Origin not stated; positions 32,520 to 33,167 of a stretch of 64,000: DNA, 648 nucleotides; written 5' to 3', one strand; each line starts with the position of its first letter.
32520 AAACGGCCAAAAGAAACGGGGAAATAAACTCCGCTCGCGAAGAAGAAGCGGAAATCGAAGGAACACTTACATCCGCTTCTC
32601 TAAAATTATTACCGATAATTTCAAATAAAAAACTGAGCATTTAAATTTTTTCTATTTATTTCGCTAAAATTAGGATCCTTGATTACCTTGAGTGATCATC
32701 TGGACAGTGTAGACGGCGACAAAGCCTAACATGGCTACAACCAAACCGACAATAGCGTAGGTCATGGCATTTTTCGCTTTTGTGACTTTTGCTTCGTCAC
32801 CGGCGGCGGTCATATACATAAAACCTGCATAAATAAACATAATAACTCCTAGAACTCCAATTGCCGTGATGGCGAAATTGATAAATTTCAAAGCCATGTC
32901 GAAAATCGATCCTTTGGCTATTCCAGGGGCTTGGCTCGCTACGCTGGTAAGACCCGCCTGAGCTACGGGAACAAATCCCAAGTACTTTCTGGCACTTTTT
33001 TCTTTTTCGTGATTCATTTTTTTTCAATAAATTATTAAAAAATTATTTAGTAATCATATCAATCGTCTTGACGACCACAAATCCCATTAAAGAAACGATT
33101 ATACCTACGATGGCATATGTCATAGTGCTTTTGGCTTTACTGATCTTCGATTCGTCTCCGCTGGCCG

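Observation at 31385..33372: Tandem array of five paralogous VirB2/TrbC-like pilin-type small membrane proteins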

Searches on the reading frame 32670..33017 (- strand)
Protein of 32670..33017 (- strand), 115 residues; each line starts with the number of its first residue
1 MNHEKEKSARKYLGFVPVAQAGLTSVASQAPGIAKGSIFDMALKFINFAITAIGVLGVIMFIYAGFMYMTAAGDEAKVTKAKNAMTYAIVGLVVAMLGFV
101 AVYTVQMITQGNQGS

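Call 3: search_protein_families(library=pfam, proteins=[window:32670-33017:-], max_evalue=1)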
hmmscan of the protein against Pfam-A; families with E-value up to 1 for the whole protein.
window:32670-33017:- (115 aa): 5 families
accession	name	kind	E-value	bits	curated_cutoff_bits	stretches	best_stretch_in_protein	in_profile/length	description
PF18895.5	T4SS_pilin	-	4.6e-09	36.7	26.6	1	37-97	4-63/71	Type IV secretion system pilin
PF00528.27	BPD_transp_1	-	0.0021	18.3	26.4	1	33-110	10-78/184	Binding-protein-dependent transport system inner membrane component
PF02322.20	Cyt_bd_oxida_II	-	0.017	15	35.6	1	34-102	136-208/302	Cytochrome bd terminal oxidase subunit II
PF04290.18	DctQ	-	0.03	14.6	28.3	1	44-107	63-125/132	Tripartite ATP-independent periplasmic transporters, DctQ component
PF23600.1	DUF7139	-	0.039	14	30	1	51-105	27-81/150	Domain of unknown function (DUF7139)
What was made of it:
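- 32670..33017 (-): g2, pilin paralog (115 aa). PF18895 36.7 bits (call 3).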

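Call 4: search_protein_families(library=ncbifam, proteins=[window:32670-33017:-], max_evalue=1)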
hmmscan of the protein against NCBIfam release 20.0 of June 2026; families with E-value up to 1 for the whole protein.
window:32670-33017:- (115 aa): 6 families
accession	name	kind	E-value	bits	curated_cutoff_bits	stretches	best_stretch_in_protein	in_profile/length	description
NF045849.1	ICE_MMCAP2_0565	equivalog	1.1e-07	31.5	40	1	44-100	15-71/80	Mbov_0395 family pilin-like conjugal transfer protein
NF009407.0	PRK12768.1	equivalog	0.01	15.7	191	1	42-109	150-213/242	sulfate transporter family protein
NF052256.1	phage_P10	equivalog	0.027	14.3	90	1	76-94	18-36/42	envelope protein P10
TIGR02866.1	CoxB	equivalog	0.039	13.5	147.7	1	40-106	11-75/202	cytochrome c oxidase subunit II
TIGR04402.2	mob_CxxC_CxxC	subfamily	0.051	13.8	70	1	34-102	13-80/180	mobilome CxxCx(11)CxxC protein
NF011179.0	PRK14584.1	equivalog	0.28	11.3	180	1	44-96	15-71/153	poly-beta-1,6-N-acetyl-D-glucosamine biosynthesis protein PgaD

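Call 11: find_encoding_contigs(protein=window:32670-33017:-, flank=10000, max_places=6)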
Protein window:32670-33017:- (115 aa): 14 contigs read that carry it; 6 places shown.
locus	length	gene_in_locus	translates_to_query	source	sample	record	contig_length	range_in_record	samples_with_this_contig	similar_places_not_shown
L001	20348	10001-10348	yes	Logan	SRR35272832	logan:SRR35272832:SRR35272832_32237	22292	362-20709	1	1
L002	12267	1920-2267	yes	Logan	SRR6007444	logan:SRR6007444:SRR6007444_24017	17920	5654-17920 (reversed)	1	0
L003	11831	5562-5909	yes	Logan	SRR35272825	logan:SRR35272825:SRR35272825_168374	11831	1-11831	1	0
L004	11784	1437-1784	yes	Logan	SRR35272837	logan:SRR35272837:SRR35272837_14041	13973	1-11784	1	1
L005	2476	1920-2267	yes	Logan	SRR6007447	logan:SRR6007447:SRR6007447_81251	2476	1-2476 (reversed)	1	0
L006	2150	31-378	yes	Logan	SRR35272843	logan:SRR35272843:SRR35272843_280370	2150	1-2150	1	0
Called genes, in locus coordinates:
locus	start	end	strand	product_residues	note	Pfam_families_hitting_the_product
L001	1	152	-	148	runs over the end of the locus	PF01245:Ribosomal_L19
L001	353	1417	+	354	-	PF14870:PSII_BNR (faint), PF02012:BNR (faint), PF25852:DUF6242_C (weak), PF15902:Sortilin-Vps10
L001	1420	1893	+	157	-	PF02367:TsaE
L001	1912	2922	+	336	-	PF00953:Glycos_transf_4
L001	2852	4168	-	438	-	PF04932:Wzy_C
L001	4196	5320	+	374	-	PF13439:Glyco_transf_4, PF13579:Glyco_trans_4_4 (weak), PF20706:GT4-conflict (weak), PF00534:Glycos_transf_1, PF13692:Glyco_trans_1_4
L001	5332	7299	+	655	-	PF20176:DUF6541 (weak)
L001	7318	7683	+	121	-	PF01258:zf-dskA_traR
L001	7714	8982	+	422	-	PF03979:Sigma70_r1_1, PF00140:Sigma70_r1_2, PF04542:Sigma70_r2, PF04539:Sigma70_r3, PF04545:Sigma70_r4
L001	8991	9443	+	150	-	PF07963:N_methyl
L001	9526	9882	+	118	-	PF13083:KH_KhpA-B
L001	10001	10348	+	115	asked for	PF18895:T4SS_pilin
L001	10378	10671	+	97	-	-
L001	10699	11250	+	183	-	PF18895:T4SS_pilin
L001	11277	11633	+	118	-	PF18895:T4SS_pilin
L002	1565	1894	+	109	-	PF18895:T4SS_pilin (weak)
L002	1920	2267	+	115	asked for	PF18895:T4SS_pilin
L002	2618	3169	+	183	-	PF18895:T4SS_pilin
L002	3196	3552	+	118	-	PF18895:T4SS_pilin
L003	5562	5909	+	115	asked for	PF18895:T4SS_pilin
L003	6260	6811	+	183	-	PF18895:T4SS_pilin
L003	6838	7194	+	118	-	PF18895:T4SS_pilin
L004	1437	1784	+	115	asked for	PF18895:T4SS_pilin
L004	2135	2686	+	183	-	PF18895:T4SS_pilin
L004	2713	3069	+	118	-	PF18895:T4SS_pilin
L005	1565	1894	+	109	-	PF18895:T4SS_pilin (weak)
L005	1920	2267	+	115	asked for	PF18895:T4SS_pilin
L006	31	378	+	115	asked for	PF18895:T4SS_pilin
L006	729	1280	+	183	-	PF18895:T4SS_pilin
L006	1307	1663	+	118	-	PF18895:T4SS_pilin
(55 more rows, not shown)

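Call 18: find_homologous_proteins(query=window:32670-33017:-, max_evalue=0.001)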
Query window:32670-33017:- (115 aa): 14 proteins with E <= 0.001 among 22 candidates.
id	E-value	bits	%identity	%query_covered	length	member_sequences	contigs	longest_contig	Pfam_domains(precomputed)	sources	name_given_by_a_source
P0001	1.3e-64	233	100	100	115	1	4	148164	PF18895.6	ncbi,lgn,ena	-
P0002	7.2e-50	185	80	96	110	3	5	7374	PF18895.6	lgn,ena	-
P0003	2.6e-45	171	78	92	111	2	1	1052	PF18895.6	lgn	-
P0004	7.4e-39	150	65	99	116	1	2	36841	PF18895.6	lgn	-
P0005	1.0e-37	146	75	87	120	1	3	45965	PF18895.6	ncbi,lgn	-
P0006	7.9e-37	144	71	86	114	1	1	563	PF18895.6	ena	-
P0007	3.7e-28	116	54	96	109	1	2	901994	PF18895.6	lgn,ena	-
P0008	3.9e-27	113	56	74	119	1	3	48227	PF18895.6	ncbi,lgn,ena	-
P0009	1.2e-26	111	58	75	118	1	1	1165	PF18895.6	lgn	-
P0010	3.4e-26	110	50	96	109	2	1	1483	PF18895.6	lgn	-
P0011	8.1e-26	108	61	62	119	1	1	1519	PF18895.6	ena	-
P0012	1.6e-21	94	53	94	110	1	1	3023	PF18895.6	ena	-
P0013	9.0e-15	73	46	49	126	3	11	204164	PF18895.6,PF02322.21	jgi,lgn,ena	jgi:cytochrome bd-type quinol oxidase subunit 2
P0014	9.0e-6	44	50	37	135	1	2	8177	PF18895.6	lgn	-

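Call 22: find_encoding_contigs(protein=P0007, flank=10000, max_places=2)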
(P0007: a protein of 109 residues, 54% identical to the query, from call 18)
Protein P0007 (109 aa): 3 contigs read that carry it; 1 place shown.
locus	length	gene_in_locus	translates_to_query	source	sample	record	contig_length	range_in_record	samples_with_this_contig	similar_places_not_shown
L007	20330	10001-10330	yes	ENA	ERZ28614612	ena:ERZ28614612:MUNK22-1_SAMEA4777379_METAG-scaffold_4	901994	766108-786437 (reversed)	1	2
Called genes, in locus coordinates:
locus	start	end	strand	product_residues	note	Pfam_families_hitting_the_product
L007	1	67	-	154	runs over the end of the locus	PF01245:Ribosomal_L19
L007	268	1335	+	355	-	PF14870:PSII_BNR (faint), PF25852:DUF6242_C (faint), PF02012:BNR (faint), PF15902:Sortilin-Vps10 (faint)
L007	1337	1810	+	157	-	PF02367:TsaE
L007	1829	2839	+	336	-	PF00953:Glycos_transf_4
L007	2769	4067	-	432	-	PF04932:Wzy_C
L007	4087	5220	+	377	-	PF13439:Glyco_transf_4, PF13579:Glyco_trans_4_4 (weak), PF00534:Glycos_transf_1, PF13692:Glyco_trans_1_4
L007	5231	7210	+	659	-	PF20176:DUF6541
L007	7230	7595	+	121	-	PF01258:zf-dskA_traR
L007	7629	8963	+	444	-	PF03979:Sigma70_r1_1, PF00140:Sigma70_r1_2, PF04542:Sigma70_r2, PF04539:Sigma70_r3, PF04545:Sigma70_r4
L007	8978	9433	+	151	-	PF07963:N_methyl (weak)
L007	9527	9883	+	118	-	PF13083:KH_KhpA-B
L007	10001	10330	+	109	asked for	PF18895:T4SS_pilin (weak)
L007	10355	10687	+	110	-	PF18895:T4SS_pilin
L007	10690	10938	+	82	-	-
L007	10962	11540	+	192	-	PF18895:T4SS_pilin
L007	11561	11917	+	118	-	PF18895:T4SS_pilin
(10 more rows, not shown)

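Call 26: find_encoding_contigs(protein=P0013, flank=10000, max_places=3)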
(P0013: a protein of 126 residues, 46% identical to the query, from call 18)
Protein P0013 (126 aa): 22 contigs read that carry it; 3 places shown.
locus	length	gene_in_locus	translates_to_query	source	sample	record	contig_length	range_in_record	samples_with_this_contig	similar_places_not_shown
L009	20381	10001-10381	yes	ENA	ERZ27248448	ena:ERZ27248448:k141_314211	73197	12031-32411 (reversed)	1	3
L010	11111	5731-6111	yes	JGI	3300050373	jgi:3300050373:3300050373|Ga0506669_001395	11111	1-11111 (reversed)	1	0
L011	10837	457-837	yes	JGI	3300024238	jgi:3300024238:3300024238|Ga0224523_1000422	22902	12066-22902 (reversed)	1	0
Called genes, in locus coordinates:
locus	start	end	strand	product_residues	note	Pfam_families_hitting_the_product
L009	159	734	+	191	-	PF06725:3D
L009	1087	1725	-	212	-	PF03167:UDG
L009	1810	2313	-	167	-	PF00149:Metallophos, PF12850:Metallophos_2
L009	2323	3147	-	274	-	PF01261:AP_endonuc_2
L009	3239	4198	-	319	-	PF01368:DHH, PF02272:DHHA1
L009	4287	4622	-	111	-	PF02033:RBFA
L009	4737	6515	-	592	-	PF04760:IF2_N, PF00009:GTP_EFTU, PF00071:Ras (faint), PF01926:MMR_HSR1, PF22042:EF-G_D2, PF11987:IF-2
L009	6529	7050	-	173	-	PF14584:DUF4446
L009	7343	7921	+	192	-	PF01135:PCMT (weak), PF01209:Ubie_methyltran, PF05175:MTS, PF01728:FtsJ, PF02475:TRM5-TYW2_MTfase (weak), PF13847:Methyltransf_31, PF08241:Methyltransf_11, PF13649:Methyltransf_25, +2 more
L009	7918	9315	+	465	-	PF01547:SBP_bac_1, PF13416:SBP_bac_8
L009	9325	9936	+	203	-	PF18895:T4SS_pilin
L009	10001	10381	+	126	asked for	PF02322:Cyt_bd_oxida_II (weak), PF18895:T4SS_pilin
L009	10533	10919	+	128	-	PF18895:T4SS_pilin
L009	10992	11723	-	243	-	-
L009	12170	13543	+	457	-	PF08529:NusA_N, PF00575:S1 (weak), PF13184:KH_NusA_1st, PF26594:KH_NusA_2nd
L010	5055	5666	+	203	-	PF18895:T4SS_pilin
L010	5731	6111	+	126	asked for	PF02322:Cyt_bd_oxida_II (weak), PF18895:T4SS_pilin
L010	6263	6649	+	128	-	PF18895:T4SS_pilin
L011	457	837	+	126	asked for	PF02322:Cyt_bd_oxida_II (weak), PF18895:T4SS_pilin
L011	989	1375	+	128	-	PF18895:T4SS_pilin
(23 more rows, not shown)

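Call 28: find_related_loci(query=A3, collection=genome_contigs, flank=10000)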
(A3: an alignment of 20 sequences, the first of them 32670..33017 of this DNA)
Query A3 (115 aa) in genome_contigs; peptide patterns used: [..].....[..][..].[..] (x = any residue, [..] = any of these).
309 stretches matched a pattern; 33 encode a relative of the query (tblastn E <= 1e-3); 33 distinct loci.
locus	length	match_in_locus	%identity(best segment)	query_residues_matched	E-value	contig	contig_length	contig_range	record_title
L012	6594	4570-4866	82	8-106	2e-44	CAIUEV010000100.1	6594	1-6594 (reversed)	uncultured bacterium isolate LaPlata-15m-a_bin-654 genome assembly, contig: bin-654:100/148, whole genome shotgun sequen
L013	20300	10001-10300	75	7-106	7e-38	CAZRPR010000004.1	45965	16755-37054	MAG TPA_asm: uncultured Candidatus Saccharibacteria bacterium isolate SRP272421_co3_683 genome assembly, contig: NODE_10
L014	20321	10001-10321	58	1-106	8e-37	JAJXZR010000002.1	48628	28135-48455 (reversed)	MAG: bacterium isolate BP7.bin63 NODE_871_length_48628_cov_1.572689, whole genome shotgun sequence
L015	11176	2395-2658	56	3-87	2e-25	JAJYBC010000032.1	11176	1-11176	MAG: bacterium isolate BP8.bin59 NODE_9356_length_11176_cov_1.366730, whole genome shotgun sequence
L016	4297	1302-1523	43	35-108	1e-15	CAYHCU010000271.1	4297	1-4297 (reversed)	MAG TPA_asm: uncultured Flavobacteriales bacterium isolate ERP119702_co1_67 genome assembly, contig: NODE_32672_length_4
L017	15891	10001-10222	43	35-108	1e-15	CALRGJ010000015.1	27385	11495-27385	MAG: Candidatus Peribacteria bacterium isolate ZH-bin-154 genome assembly, contig: ZH-15May19-c3890, whole genome shotgu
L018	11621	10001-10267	35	4-108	2e-15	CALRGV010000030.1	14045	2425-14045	MAG: Candidatus Peribacteria bacterium isolate TH-Jun18-111 genome assembly, contig: TH-Jun18-C9475, whole genome shotgu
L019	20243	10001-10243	44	19-97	5e-15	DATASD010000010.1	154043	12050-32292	MAG TPA_asm: Candidatus Saccharimonadales bacterium isolate SMAG_U5511 k141_630489, whole genome shotgun sequence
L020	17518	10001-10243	42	37-115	1e-14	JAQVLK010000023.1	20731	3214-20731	MAG: Candidatus Gracilibacteria bacterium isolate STF1_108 NODE_6234_length_20731_cov_3.499418_Sandtown_F1, whole genome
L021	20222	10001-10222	42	35-108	2e-14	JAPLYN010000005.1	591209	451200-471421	MAG: Candidatus Peregrinibacteria bacterium isolate LacPavin_0818_WC45_MAG_38_18 LacPavin_0818_WC45_scaffold_569575, who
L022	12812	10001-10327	33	3-105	2e-13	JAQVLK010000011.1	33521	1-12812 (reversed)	MAG: Candidatus Gracilibacteria bacterium isolate STF1_108 NODE_2718_length_33521_cov_3.583039_Sandtown_F1, whole genome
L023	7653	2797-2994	44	43-108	6e-13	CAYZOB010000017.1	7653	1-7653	MAG TPA_asm: uncultured Candidatus Peribacteria bacterium isolate binchicken_co203_530 genome assembly, contig: k141_711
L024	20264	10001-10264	38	14-104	4e-12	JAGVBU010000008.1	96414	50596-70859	MAG: Candidatus Paceibacterota bacterium isolate DeMMO6_38 c_000000066714, whole genome shotgun sequence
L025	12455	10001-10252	31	25-115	8e-12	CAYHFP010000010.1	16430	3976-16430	MAG TPA_asm: uncultured Candidatus Saccharibacteria bacterium isolate ERP119705_co12_151 genome assembly, contig: NODE_4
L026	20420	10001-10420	42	44-112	3e-11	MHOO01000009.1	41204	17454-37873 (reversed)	MAG: Candidatus Staskawiczbacteria bacterium RIFCSPHIGHO2_01_FULL_39_25 rifcsphigho2_01_scaffold_3106, whole genome shot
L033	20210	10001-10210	40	36-105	2e-10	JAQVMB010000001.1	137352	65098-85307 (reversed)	MAG: Candidatus Peribacteraceae bacterium isolate STF1_123 NODE_147_length_137352_cov_4.295799_Sandtown_F1, whole genome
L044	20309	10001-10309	33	15-106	5e-5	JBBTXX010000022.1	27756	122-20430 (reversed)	MAG: Patescibacteria group bacterium isolate H51-bin051 H51_bin051_000000000022, whole genome shotgun sequence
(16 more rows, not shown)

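Call 30: search_protein_families(library=pfam, proteins=[L033:1276-3882:-, L020:4783-6354:+, L019:4352-7684:-], max_evalue=0.001)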
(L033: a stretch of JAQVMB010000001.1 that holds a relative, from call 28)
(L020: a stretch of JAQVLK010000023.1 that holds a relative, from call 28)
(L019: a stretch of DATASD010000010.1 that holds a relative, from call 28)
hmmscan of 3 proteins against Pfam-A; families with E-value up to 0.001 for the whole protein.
L033:1276-3882:- (868 aa): 3 families
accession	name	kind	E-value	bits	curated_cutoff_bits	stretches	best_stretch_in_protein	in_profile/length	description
PF02534.20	T4SS-DNA_transf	-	7.3e-09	35.4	20.1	1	483-790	68-381/468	Type IV secretory system Conjugative DNA transfer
PF10412.15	TrwB_AAD_bind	-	3.9e-06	26.5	20.5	1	455-801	13-329/387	Type IV secretion-system coupling protein DNA-binding domain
PF12696.13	TraG-D_C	-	6.4e-05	23.3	22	1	710-789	2-77/126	TraM recognition site of TraD and TraG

L020:4783-6354:+ (523 aa): 1 family
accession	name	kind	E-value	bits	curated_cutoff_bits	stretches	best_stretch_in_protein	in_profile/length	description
PF01935.23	DUF87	-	4.4e-32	112.4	23.2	1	130-362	2-219/220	Helicase HerA, central domain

L019:4352-7684:- (1110 aa): 0 families
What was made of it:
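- Tried and rejected: Pfam showed it to be T4CP-like, not VirB4 (call 30).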

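Call 38: search_solved_structures(query=A3, max_evalue=10, show_alignments=2)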
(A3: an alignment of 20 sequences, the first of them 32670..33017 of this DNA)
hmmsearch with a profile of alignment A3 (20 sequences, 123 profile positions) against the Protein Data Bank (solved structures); distinct sequences matched with E-value up to 10: 2.
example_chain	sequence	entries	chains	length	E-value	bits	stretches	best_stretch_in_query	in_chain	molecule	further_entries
3tx3_A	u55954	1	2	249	0.4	13.9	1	47-76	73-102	Uncharacterized protein involved in cysteine biosynthesis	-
6kmx_aB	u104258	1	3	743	2.8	11.2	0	63-86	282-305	Photosystem I P700 chlorophyll a apoprotein A2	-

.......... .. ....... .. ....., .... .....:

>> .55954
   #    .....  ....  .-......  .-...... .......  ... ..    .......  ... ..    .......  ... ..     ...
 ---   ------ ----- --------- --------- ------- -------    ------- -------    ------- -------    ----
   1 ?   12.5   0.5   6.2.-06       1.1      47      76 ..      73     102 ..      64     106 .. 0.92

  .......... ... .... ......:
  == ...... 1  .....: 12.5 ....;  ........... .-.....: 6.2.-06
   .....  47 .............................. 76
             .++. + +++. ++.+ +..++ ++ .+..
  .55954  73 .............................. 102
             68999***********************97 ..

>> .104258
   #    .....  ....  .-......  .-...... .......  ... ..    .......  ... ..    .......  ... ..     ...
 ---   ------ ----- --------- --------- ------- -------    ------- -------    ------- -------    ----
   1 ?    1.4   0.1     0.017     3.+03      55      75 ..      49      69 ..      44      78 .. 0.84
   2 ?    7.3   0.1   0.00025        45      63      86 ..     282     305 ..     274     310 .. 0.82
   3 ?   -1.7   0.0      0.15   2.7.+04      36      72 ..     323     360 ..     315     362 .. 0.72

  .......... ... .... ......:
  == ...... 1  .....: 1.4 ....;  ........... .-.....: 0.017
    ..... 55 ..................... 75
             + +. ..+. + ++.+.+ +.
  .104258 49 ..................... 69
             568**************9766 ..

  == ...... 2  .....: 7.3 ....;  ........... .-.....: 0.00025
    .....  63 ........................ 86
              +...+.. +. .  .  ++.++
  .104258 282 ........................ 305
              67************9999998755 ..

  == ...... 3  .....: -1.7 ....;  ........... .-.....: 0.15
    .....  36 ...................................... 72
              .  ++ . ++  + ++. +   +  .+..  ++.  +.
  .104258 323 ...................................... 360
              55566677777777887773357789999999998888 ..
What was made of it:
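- No relative has a solved structure (call 38).
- Tried and rejected: The PDB sequence search with the family profile found nothing meaningful (call 38).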

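Call 45: predict_structure(alignment_id=A4)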
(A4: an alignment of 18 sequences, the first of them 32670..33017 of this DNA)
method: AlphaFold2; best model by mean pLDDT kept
length: 115 residues; sequences in the alignment: 18
mean_pLDDT: 72.2   pTM: 0.46
mean pLDDT of the five models: 72.2, 72.1, 69.8, 63.4, 61.8
residues with pLDDT >= 90: 1; 70-90: 73; 50-70: 30; < 50: 11
segments of 3 or more residues with pLDDT < 50: 1-3, 29-33
pLDDT, mean of each block of 10 residues (from residue 1): 49 53 52 59 83 86 86 84 87 86 79 54
secondary structure, 60 per line:
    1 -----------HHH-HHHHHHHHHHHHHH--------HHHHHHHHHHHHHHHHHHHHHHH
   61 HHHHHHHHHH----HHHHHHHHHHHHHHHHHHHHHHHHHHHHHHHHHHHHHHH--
elements in order: H16-29 H38-70 H75-113
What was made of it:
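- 32670..33017 (-): The AlphaFold2 model is a helical hairpin, H38-70 and H75-113, with core pLDDT about 85 (call 45).
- On Pfam PF18895 T4SS_pilin: AlphaFold2 hairpin H38-70 and H75-113 with core pLDDT about 85 (call 45).
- The AlphaFold2 model is a helical hairpin (call 45).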

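Call 47: fold_search(model_id=the predicted structure, library=pdb)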
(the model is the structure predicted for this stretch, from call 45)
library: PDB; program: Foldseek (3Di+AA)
matches with E <= 10: 203; with E <= 0.001: 0
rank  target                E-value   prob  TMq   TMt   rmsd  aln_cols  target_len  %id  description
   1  2gl2_B                6.4e-01  0.75  0.48  0.50  16.8       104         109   12  Crystal structure of the tetra mutant (T66G,R67G,F68G,Y69G) of bacterial adhesin FadA (released 2007-04-10)
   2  7w7z                  1.0e+00  0.20  0.33  0.26  19.1       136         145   12  Crystal Structure of human Focal Adhesion Targeting (FAT) domain of the Focal Adhesion Kinase (released 2022-12-21)
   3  2ch7_A                1.3e+00  0.30  0.39  0.17  18.5       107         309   14  Crystal structure of the cytoplasmic domain of a bacterial chemoreceptor from Thermotoga maritima (released 2006-04-18)
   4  6h2f_A                1.6e+00  0.60  0.50  0.19  10.7        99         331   17  Structure of the pre-pore AhlB of the tripartite alpha-pore forming toxin, AHL, from Aeromonas hydrophila. (released 2019-07-10)
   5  9rcv_E                1.6e+00  0.60  0.56  0.11  12.6       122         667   19  Structure of the Human Peptide-Loading Complex Arrested by HCMV US6 (released 2025-12-03)
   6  3etw                  1.7e+00  0.38  0.45  0.47  17.3       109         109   13  Crystal Structure of bacterial adhesin FadA (released 2008-12-02)
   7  6s1k_E                1.7e+00  0.30  0.33  0.35   4.9        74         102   15  E. coli Core Signaling Unit, carrying QQQQ receptor mutation (released 2020-01-22)
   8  3g67_A                1.8e+00  0.21  0.34  0.22  15.9       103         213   11  Crystal Structure of a Soluble Chemoreceptor from Thermotoga maritima (released 2009-07-28)
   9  2gl2_A                1.9e+00  0.38  0.46  0.50  16.7       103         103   13  Crystal structure of the tetra mutant (T66G,R67G,F68G,Y69G) of bacterial adhesin FadA (released 2007-04-10)
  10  3g67_B                2.1e+00  0.18  0.33  0.21  19.4       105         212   10  Crystal Structure of a Soluble Chemoreceptor from Thermotoga maritima (released 2009-07-28)
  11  3etz_B                2.1e+00  0.16  0.33  0.33  19.1       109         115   14  Crystal structure of bacterial adhesin FadA L76A mutant (released 2008-12-02)
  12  3fd9_B                2.2e+00  0.44  0.43  0.24   3.2        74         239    9  Crystal Structure of the transcriptional anti-activator ExsD from Pseudomonas aeruginosa (released 2009-06-23)
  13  3q84_H                2.3e+00  0.77  0.53  0.23   2.1        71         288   10  Crystal structure of human PACSIN 1 F-BAR domain (released 2012-02-22)
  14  9a65_B                2.3e+00  0.41  0.48  0.10  17.4       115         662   16  Integrative model of YVAQ-MCPB by crosslinking MS and deep learning (released 2024-09-18)
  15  7nk7_G                2.3e+00  0.23  0.31  0.38   6.3        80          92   14  Mycobacterium smegmatis ATP synthase F1 state 1 (released 2021-10-27)
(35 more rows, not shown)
